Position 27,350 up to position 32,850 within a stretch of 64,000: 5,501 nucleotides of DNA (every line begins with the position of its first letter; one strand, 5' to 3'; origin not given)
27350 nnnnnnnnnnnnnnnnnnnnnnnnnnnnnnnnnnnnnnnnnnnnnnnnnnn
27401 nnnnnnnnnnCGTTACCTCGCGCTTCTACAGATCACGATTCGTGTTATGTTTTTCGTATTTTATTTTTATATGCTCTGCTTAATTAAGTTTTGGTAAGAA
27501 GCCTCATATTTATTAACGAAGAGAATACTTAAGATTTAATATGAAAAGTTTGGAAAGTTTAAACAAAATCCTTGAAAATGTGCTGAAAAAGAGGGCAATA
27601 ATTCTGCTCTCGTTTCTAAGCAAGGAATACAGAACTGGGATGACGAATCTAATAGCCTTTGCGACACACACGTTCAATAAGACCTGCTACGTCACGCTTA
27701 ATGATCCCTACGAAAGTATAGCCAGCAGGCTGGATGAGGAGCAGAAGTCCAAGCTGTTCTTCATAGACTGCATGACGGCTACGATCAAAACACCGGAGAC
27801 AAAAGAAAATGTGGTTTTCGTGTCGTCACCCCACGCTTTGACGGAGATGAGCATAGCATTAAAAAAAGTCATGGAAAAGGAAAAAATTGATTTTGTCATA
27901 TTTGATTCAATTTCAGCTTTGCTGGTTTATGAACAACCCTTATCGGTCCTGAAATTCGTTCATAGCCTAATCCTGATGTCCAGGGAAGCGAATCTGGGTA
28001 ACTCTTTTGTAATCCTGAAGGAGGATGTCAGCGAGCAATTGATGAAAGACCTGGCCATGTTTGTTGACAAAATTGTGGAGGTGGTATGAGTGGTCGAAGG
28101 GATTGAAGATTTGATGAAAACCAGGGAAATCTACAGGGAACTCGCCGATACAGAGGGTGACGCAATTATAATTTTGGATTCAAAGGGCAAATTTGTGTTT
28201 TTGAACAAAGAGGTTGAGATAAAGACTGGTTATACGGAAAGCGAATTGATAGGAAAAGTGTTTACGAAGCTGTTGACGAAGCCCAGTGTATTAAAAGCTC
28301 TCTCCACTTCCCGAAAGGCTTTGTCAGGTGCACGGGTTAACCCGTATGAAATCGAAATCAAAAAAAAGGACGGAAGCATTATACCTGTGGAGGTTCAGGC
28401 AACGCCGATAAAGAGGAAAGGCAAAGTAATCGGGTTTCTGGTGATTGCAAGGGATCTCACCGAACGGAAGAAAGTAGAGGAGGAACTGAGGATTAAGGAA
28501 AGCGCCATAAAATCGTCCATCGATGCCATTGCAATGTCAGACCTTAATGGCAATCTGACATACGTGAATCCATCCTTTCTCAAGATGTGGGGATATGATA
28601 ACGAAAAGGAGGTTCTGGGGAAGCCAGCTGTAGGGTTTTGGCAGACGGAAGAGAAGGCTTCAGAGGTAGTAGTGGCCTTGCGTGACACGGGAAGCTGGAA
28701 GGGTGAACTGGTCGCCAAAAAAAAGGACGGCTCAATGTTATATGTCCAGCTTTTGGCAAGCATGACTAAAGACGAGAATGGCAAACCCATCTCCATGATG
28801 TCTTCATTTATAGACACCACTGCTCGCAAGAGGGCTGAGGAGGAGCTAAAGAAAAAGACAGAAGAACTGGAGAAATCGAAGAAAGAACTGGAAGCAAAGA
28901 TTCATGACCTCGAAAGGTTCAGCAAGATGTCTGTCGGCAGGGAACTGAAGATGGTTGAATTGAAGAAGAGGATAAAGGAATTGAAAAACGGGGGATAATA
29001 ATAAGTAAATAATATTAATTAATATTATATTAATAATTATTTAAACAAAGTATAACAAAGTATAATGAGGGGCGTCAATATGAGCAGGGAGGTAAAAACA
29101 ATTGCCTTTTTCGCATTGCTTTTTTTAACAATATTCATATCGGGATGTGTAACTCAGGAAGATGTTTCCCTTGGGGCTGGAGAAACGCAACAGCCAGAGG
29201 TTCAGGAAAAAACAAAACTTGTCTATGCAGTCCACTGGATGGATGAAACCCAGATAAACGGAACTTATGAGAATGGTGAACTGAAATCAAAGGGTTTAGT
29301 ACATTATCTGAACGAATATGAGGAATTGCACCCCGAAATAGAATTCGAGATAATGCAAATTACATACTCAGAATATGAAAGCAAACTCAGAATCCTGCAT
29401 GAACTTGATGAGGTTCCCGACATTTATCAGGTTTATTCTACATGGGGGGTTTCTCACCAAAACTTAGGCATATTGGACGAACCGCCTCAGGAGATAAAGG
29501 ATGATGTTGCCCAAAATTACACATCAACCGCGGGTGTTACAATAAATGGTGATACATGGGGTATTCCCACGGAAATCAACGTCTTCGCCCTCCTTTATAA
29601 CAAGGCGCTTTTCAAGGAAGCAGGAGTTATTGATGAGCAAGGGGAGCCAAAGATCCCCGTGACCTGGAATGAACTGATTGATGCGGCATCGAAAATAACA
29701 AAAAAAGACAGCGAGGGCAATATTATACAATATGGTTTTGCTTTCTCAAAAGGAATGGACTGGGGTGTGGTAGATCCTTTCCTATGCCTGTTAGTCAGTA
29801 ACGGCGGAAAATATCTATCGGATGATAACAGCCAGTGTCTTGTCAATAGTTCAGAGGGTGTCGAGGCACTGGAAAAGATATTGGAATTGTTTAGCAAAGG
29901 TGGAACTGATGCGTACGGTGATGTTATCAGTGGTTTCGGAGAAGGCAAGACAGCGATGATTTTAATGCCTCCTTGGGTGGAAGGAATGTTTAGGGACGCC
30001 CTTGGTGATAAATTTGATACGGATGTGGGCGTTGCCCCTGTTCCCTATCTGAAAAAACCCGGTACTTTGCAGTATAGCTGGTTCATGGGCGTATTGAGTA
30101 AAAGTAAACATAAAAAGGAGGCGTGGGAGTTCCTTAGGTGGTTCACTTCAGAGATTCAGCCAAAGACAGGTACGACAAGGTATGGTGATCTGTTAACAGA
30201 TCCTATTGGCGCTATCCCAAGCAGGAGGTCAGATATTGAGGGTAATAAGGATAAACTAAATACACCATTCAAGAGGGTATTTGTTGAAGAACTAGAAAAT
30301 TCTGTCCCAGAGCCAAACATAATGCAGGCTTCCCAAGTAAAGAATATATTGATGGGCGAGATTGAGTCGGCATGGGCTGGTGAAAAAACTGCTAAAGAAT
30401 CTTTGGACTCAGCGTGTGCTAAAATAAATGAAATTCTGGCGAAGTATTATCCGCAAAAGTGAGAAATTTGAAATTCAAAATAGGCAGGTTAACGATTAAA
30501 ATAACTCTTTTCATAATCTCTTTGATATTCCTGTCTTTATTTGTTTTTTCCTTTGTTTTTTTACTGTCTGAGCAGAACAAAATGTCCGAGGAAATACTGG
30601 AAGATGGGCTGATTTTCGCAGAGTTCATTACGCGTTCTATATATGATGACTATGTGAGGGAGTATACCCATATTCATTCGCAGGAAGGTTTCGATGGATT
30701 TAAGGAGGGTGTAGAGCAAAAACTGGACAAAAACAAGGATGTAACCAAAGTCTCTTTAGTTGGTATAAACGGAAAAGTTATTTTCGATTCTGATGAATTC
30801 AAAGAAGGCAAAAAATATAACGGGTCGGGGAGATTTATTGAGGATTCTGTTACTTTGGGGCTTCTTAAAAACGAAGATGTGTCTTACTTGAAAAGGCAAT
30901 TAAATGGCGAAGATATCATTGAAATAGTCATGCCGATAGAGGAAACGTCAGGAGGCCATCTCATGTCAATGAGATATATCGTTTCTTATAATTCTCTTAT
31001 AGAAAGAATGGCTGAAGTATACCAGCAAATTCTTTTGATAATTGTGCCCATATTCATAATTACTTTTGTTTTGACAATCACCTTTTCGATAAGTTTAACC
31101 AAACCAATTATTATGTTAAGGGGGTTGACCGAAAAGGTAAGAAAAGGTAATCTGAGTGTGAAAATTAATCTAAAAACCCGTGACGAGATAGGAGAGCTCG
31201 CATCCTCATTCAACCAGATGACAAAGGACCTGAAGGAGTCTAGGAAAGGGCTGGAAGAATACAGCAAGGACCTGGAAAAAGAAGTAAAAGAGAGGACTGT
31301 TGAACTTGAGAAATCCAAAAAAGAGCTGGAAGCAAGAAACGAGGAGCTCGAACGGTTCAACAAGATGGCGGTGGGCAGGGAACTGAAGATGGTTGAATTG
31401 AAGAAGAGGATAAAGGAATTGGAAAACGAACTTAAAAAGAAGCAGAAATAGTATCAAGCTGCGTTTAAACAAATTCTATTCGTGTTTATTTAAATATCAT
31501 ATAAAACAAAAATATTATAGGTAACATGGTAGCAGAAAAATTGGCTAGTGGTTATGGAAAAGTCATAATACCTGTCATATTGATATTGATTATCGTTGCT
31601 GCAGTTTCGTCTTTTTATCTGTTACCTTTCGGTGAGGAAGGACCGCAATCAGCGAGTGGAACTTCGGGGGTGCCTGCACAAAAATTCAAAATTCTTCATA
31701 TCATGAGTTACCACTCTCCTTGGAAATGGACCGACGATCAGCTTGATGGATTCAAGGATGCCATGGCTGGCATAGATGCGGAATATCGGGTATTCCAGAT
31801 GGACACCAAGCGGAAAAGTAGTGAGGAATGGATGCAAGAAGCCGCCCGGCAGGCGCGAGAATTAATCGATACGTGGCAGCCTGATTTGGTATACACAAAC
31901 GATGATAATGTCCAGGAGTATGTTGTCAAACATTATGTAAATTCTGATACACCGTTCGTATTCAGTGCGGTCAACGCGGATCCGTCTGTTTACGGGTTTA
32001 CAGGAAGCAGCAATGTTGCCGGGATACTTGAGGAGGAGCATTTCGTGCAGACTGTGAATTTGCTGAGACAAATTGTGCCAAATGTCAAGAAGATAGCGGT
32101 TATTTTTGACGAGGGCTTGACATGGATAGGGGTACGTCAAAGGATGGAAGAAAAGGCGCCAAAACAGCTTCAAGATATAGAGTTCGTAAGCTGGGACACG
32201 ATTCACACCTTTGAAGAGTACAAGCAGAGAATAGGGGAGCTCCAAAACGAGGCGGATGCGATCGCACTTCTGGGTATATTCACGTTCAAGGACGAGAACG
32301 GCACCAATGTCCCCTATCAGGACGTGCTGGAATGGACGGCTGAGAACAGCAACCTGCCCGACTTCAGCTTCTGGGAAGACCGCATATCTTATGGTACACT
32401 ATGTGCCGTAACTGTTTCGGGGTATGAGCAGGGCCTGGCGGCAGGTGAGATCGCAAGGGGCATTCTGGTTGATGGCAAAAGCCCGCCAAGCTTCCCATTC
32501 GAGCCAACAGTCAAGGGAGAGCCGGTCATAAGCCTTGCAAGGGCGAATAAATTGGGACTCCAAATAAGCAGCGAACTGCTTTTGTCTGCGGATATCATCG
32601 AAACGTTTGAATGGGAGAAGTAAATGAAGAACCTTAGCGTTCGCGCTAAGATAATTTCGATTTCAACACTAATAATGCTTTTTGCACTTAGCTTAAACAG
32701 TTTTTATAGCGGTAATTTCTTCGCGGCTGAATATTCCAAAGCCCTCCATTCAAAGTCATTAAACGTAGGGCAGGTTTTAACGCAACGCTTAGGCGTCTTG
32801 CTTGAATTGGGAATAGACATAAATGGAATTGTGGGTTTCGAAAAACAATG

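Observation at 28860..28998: Near-identical C-terminal coiled-coil module shared by the PAS-PAS protein and the HAMP sensor (second copy 31300-31451)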

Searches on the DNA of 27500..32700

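Call 65: search_rna_families(source=window, start=27500, end=32700, threshold=gathering)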
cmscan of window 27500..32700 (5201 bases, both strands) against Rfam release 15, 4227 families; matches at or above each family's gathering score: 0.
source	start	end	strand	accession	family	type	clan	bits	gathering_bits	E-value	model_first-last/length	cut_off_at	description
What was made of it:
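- No Rfam match in 27500-32700 (call 65).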

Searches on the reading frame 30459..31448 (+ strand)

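Call 5: search_protein_families(library=pfam, proteins=[window:30459-31448:+], max_evalue=0.01)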
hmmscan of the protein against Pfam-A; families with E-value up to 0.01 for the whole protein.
window:30459-31448:+ (330 aa): 3 families
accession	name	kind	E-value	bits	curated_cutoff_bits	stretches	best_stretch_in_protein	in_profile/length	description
PF00672.30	HAMP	-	1e-11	45.4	25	1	212-259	5-52/53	HAMP domain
PF10896.13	DUF2714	-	0.00024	21.6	23.9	1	176-264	33-116/143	Protein of unknown function (DUF2714)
PF15463.11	ECM11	-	0.0043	18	27.1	1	235-293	62-121/133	Extracellular mutant protein 11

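Call 8: search_protein_families(library=ncbifam, proteins=[window:30459-31448:+], max_evalue=1)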
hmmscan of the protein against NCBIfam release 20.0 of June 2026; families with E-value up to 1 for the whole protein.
window:30459-31448:+ (330 aa): 38 families (the best 25 are shown)
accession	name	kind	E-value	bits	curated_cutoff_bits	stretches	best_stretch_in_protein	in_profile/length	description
NF033092.0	HK_WalK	equivalog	3e-19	69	725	1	12-273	6-261/594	cell wall metabolism sensor histidine kinase WalK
NF038263.1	prot_phos_SiaA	equivalog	1.5e-11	43.6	700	1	190-296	311-410/658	biofilm regulation protein phosphatase SiaA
NF047496.1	HK_LIC11548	equivalog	2e-11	43.4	750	1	190-265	276-351/589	LIC_11548 family sensor histidine kinase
NF011874.0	PRK15347.1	equivalog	2.1e-11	42.6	852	1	170-295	277-396/921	two component system sensor kinase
NF040691.1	MtrAB_MtrB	equivalog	7.1e-11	41.8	450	1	156-270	156-269/507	MtrAB system histidine kinase MtrB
NF058645.1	MCPCtpMPsAe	equivalog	8.7e-11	41.3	900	1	180-298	196-316/558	methyl-accepting chemotaxis protein CtpM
NF012163.2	BaeS_SmeS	equivalog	9.5e-11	41.3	500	1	188-322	163-295/457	sensor histidine kinase efflux regulator BaeS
NF053592.1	HK_near_YfiR_like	equivalog_domain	9.4e-10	38.4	194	1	164-258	126-221/223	sensor histidine kinase, YfiR-like protein-associated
NF041210.1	his_kin_PieS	equivalog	1.9e-09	37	850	1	187-270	165-248/474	two component system sensor histidine kinase PieS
NF008184.0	PRK10935.1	equivalog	3.8e-09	35.7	553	1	187-304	150-261/565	nitrate/nitrite two-component system sensor histidine kinase NarQ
NF008312.0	PRK11100.1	equivalog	5.7e-09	35.3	356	2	179-284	172-275/477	two-component system sensor histidine kinase CreC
NF007837.0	PRK10549.1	equivalog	3.9e-08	32.4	603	1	195-305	170-277/466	envelope stress sensor histidine kinase BaeS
NF007007.0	PRK09470.1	equivalog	1.6e-07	30.6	486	1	6-264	6-244/463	envelope stress sensor histidine kinase CpxA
TIGR01386.1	cztS_silS_copS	subfamily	2.1e-07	30.3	292.55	1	98-276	83-252/457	heavy metal sensor histidine kinase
NF045911.1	TCSHisKinNblS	equivalog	4.1e-07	28.7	1000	1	178-261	169-253/621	two-component system sensor histidine kinase NblS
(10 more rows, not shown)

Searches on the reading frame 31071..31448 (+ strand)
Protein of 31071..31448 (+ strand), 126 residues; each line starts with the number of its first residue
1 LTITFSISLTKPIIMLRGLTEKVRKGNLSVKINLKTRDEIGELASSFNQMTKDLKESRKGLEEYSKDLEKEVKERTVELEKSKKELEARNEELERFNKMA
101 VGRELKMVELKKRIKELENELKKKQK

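Call 61: predict_structure(alignment_id=A5)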
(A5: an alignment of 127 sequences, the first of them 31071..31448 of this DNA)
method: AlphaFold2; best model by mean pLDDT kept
length: 126 residues; sequences in the alignment: 127
mean_pLDDT: 89.7   pTM: 0.60
mean pLDDT of the five models: 89.7, 89.3, 89.3, 87.9, 87.1
residues with pLDDT >= 90: 80; 70-90: 37; 50-70: 7; < 50: 2
segments of 3 or more residues with pLDDT < 50: none
pLDDT, mean of each block of 10 residues (from residue 1): 56 79 84 82 89 94 98 98 98 98 98 98 96
secondary structure, 60 per line:
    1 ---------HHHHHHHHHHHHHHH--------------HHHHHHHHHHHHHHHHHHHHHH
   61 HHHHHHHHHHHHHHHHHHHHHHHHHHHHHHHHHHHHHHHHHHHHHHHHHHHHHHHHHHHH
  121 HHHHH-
elements in order: H10-24 H39-125
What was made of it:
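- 30459..31451 (+): Transmembrane-HAMP sensor gene ending in module copy 2 (330 aa). The AlphaFold2 model of residues 205-330 has one continuous helix from HAMP AS2 to the C-terminus (call 61).
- On HisKA / DHp domain (PF00512): The AlphaFold2 model is a single continuous helix to the C-terminus (call 61).
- AlphaFold2 predicts one continuous helix with pLDDT 98 through GRE (call 61). AlphaFold2 gives a straight helix with no fold-back (call 61).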
